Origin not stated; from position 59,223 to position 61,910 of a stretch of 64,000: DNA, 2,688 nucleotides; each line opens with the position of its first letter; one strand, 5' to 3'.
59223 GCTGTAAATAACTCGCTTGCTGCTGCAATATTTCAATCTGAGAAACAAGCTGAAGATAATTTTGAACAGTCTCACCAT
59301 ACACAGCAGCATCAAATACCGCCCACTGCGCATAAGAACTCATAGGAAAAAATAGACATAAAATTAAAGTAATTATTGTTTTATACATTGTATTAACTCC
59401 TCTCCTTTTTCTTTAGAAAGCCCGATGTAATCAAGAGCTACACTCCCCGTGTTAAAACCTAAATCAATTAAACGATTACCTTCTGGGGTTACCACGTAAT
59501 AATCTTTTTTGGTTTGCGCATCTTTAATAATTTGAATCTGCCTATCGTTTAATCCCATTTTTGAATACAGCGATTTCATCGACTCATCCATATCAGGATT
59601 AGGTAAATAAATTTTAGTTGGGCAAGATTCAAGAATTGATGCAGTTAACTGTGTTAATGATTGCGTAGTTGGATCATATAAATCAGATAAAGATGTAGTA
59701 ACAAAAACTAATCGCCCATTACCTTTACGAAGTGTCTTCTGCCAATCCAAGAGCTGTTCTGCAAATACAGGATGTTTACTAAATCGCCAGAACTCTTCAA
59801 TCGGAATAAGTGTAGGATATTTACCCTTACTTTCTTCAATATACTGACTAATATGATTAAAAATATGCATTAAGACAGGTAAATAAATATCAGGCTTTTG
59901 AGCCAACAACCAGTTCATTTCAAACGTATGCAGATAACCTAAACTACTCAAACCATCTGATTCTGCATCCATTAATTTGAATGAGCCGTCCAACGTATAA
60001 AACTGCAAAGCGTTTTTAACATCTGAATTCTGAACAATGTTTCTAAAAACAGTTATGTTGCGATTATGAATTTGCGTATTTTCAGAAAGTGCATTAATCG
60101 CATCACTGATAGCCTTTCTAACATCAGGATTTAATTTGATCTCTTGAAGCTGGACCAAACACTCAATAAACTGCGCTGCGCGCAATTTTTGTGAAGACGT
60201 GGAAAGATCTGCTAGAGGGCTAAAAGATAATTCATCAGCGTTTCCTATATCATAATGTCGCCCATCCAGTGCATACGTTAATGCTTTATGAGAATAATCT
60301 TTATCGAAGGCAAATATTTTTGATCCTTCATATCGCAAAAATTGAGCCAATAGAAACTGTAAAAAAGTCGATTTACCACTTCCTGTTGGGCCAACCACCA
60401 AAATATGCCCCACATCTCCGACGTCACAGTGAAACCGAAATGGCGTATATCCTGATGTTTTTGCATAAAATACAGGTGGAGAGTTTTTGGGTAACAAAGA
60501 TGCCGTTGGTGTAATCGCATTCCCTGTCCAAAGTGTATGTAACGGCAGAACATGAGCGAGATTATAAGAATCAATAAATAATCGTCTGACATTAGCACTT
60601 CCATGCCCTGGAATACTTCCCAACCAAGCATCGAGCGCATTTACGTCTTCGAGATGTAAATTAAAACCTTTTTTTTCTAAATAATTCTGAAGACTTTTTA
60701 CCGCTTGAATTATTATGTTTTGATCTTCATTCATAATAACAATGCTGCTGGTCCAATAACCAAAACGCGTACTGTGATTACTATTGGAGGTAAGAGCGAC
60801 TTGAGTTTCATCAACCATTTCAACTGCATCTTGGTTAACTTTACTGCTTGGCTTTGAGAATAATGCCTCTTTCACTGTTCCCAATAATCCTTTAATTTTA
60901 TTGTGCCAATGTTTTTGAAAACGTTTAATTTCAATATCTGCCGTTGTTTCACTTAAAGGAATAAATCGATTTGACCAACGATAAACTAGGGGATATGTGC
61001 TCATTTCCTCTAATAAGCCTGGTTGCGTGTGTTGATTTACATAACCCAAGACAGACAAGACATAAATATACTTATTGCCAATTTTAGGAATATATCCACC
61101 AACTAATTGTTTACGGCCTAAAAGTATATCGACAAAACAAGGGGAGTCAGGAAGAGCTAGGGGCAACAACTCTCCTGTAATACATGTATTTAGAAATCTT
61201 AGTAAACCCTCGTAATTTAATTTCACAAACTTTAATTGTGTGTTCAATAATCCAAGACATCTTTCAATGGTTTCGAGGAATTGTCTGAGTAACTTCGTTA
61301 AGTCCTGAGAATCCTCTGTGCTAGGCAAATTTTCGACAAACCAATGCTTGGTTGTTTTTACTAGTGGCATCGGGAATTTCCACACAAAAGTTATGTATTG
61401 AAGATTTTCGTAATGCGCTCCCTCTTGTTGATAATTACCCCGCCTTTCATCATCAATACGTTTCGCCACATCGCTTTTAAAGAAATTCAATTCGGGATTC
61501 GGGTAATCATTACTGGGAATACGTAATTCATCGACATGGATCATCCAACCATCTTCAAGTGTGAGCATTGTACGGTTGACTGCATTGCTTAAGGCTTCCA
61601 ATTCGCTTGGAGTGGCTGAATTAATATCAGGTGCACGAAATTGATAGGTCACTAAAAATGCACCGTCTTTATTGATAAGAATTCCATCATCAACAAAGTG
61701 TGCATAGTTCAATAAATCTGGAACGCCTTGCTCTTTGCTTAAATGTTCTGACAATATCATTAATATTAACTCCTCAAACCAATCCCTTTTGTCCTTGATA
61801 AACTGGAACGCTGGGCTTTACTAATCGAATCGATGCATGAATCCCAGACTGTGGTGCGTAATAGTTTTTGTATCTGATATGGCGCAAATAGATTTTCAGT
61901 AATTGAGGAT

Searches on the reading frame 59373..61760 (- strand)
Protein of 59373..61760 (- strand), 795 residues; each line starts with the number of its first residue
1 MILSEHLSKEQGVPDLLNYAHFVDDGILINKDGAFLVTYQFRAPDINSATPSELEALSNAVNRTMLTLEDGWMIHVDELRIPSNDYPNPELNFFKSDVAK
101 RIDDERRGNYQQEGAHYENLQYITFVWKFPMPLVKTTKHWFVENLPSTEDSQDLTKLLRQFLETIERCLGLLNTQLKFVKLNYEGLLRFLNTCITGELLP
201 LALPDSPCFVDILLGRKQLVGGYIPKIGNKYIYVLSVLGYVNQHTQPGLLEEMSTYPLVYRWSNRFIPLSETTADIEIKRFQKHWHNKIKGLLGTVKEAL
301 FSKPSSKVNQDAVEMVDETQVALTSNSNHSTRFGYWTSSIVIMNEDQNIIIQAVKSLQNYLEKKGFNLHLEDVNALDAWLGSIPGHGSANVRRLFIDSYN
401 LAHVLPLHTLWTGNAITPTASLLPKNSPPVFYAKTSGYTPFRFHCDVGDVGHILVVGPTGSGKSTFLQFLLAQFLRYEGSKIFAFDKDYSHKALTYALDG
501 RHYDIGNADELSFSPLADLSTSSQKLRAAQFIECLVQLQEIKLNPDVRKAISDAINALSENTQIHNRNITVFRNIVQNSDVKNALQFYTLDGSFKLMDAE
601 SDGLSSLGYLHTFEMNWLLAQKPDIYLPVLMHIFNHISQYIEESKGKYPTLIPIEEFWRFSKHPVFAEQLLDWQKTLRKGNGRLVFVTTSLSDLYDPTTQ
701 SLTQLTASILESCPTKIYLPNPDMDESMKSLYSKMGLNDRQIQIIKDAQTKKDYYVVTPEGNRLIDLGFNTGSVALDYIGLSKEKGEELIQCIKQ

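Call 14: search_protein_families(library=pfam, proteins=[window:59373-61760:-], max_evalue=0.01)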
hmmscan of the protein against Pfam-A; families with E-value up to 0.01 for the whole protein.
window:59373-61760:- (795 aa): 10 families
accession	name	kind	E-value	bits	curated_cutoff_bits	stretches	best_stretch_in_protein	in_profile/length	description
PF03135.19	CagE_TrbE_VirB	-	1.8e-15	57.9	21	1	180-392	10-204/204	CagE, TrbE, VirB family, component of type IV transporter system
PF19044.6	P-loop_TraG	-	3.1e-11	43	25.8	2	628-749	230-346/413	TraG P-loop domain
PF01935.23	DUF87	-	2.2e-05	25.1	23.2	1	452-563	25-145/220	Helicase HerA, central domain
PF01580.24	FtsK_SpoIIIE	-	0.00014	21.8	24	1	446-473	34-62/221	FtsK/SpoIIIE family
PF00005.33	ABC_tran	-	0.00043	21.3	25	0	452-481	13-42/137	ABC transporter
PF13401.12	AAA_22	-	0.0007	20.4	27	1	451-477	6-32/130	AAA domain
PF13191.12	AAA_16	-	0.001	20.1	32.6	1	448-576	22-124/167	AAA ATPase domain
PF00437.27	T2SSE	-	0.003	16.7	24.9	1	451-473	143-165/370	Type II/IV secretion system protein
PF13555.12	AAA_29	-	0.0038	17.4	27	1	450-467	22-39/61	P-loop containing region of AAA domain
PF13476.12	AAA_23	-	0.0057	17.7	27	0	451-470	20-39/201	AAA domain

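Call 47: search_dna_similar(query=window:59373-61760:-, collection=plasmids, mode=protein, max_evalue=1e-20, max_rows=15)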
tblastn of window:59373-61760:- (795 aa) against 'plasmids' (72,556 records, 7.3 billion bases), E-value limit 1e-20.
Records with a match: 2348; places in all: 2484; records where one place covers at least 80% of the query: 1713.
Best place of each record, by identity: <60% 2348.
By first word of the organism name: Agrobacterium 303; Rhizobium 299; Sinorhizobium 147; Escherichia 121; Xanthomonas 116; Vibrio 94; Bradyrhizobium 88; uncultured 85; Campylobacter 83; Neisseria 52; and 179 more.
By predicted mobility (MOB-suite, as given by PLSDB): conjugative 1601; non-mobilizable 440; mobilizable 307.
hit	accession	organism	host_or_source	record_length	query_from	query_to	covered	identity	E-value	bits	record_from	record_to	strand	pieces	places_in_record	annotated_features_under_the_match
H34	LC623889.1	uncultured bacterium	-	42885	3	795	100%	36.8%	3e-157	514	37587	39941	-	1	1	VirB4 family type IV secretion/conjugal transfer ATPase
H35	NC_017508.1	Marinobacter adhaerens HP15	German Wadden Sea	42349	3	795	100%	36.8%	4e-157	514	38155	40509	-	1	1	VirB4 family type IV secretion/conjugal transfer ATPase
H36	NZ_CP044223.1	Nitrincola iocasae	cell culture,sediment collected at a ...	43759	3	795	100%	36.8%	4e-157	514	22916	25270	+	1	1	VirB4 family type IV secretion/conjugal transfer ATPase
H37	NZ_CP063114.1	Haemophilus parainfluenzae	Homo sapiens,bronchoalveolar lavage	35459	3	782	98%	37.4%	2e-162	529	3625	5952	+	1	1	VirB4 family type IV secretion/conjugal transfer ATPase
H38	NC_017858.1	Methylophaga frappieri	-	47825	3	795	100%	36.7%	5e-157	514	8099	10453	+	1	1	VirB4 family type IV secretion/conjugal transfer ATPase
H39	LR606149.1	Rhizobium sp. Q54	paddy soil contaminated with arsenic ...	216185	15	794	98%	37.2%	4e-159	520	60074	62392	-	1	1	VirB4 family type IV secretion/conjugal transfer ATPase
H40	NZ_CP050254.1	Zophobihabitans entericus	Zophobas atratus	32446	3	791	99%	36.8%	8e-149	490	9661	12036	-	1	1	VirB4 family type IV secretion/conjugal transfer ATPase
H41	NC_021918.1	Cycloclasticus zancles 78-ME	tar at the shipwreck site of tanker ...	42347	3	795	100%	36.6%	6e-156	511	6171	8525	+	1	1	VirB4 family type IV secretion/conjugal transfer ATPase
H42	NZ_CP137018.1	Sinorhizobium fredii GR64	Phaseolus vulgaris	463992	15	794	98%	36.8%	3e-158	517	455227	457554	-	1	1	conjugal transfer protein TrbE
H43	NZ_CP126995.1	Acidisoma sp. PAMC 29798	cell culture,lichen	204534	9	795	99%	36.5%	6e-152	499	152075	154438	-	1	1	transporter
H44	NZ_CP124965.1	Agrobacterium tumefaciens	lilac,cell culture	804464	15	793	98%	36.8%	4e-160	523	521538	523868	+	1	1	conjugal transfer protein TrbE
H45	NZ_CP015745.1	Shinella sp. HZN7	-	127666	15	794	98%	36.7%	2e-155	509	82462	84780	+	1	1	conjugal transfer protein TrbE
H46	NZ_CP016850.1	Pseudomonas sp. TMW 2.1634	cell culture,poultry meat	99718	3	795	100%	36.0%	1e-148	489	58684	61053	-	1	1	conjugal transfer protein TrbE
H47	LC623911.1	uncultured bacterium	-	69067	3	795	100%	36.0%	2e-148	489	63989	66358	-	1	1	conjugal transfer protein TrbE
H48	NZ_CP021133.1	Pseudomonas fragi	cell culture,meat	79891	3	795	100%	36.0%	3e-148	488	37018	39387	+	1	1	conjugal transfer protein TrbE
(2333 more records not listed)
